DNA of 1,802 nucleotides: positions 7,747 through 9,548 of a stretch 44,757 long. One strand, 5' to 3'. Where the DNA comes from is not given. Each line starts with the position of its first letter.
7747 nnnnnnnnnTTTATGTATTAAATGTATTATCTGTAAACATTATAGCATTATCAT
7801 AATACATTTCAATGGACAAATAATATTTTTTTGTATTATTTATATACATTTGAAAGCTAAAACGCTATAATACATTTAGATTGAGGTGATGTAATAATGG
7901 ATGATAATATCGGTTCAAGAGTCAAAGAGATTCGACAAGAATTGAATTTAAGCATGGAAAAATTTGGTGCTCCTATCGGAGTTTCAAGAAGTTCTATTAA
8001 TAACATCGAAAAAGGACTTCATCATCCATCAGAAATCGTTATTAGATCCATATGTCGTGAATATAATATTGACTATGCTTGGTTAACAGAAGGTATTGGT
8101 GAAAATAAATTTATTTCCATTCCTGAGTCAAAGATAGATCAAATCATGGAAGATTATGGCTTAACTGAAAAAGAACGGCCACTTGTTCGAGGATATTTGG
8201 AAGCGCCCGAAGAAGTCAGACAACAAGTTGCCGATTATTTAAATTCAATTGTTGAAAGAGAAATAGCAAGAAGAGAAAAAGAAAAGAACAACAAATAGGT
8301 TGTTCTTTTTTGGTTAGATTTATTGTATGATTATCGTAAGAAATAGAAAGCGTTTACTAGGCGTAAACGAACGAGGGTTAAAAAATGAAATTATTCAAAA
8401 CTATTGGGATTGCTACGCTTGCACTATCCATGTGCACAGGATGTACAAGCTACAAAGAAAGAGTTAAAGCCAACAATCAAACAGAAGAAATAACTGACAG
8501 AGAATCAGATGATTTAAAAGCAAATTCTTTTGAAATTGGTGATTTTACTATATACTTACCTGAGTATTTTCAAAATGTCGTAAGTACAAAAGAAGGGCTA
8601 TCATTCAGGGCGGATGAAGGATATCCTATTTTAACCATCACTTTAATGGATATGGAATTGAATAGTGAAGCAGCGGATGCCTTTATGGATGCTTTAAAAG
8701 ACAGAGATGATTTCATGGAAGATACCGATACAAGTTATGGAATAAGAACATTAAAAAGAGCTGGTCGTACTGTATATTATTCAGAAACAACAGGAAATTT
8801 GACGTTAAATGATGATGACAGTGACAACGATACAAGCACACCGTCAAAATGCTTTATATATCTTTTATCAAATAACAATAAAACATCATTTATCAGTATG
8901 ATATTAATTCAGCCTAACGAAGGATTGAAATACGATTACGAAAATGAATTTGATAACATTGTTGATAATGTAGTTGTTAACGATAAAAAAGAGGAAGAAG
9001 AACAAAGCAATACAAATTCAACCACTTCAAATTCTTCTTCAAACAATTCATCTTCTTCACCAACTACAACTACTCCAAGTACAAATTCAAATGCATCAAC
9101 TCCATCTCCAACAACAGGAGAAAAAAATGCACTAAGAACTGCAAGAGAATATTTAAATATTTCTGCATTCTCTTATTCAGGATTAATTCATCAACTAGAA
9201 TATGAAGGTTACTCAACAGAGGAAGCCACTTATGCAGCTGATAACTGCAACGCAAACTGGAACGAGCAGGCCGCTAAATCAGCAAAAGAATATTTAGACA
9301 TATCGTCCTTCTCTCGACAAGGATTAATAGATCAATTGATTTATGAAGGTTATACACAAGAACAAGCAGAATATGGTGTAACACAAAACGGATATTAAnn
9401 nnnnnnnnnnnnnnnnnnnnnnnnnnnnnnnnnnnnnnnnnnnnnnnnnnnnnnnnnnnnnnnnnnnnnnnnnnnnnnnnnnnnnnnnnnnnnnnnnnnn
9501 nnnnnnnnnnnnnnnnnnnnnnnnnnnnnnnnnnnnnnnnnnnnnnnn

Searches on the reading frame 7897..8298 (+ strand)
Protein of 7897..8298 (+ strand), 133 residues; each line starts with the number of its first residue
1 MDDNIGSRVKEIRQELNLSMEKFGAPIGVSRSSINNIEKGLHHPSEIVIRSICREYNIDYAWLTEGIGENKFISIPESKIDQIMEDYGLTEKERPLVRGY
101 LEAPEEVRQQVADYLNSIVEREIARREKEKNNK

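Call 106: search_protein_families(library=pfam, proteins=[window:7897-8298:+], max_evalue=0.001)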
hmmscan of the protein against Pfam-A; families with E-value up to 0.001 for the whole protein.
window:7897-8298:+ (133 aa): 3 families
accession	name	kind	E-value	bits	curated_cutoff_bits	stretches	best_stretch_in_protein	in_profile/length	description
PF01381.28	HTH_3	-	1.5e-12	47.8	23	1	9-63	1-55/55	Helix-turn-helix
PF12844.13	HTH_19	-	7.5e-12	45.4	30.2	1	6-69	1-64/64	Helix-turn-helix domain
PF13560.12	HTH_31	-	3.3e-08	34.1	27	1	6-57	3-55/64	Helix-turn-helix domain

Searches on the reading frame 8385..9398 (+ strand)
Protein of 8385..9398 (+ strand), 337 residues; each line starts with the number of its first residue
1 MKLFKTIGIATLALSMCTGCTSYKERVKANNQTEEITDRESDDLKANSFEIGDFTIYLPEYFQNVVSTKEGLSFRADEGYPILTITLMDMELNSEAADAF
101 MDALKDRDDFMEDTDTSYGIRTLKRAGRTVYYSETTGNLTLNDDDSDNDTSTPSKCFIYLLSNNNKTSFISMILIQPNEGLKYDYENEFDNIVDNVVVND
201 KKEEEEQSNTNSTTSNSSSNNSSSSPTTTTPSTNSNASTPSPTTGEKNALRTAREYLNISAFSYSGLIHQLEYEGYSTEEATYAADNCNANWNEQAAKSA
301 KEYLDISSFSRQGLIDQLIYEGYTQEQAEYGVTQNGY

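Call 106: search_protein_families(library=pfam, proteins=[window:8385-9398:+], max_evalue=0.001)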
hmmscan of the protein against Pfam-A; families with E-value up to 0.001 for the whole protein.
window:8385-9398:+ (337 aa): 1 family
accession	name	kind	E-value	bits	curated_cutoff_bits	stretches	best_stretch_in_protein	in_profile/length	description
PF07553.16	Lipoprotein_Ltp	-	3e-29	101.3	23.2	2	291-333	1-46/48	Host cell surface-exposed lipoprotein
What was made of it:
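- On Ltp-type superinfection-exclusion lipoprotein (PF07553): By contrast, 8385-9398 scores E=3e-29 (call 106).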
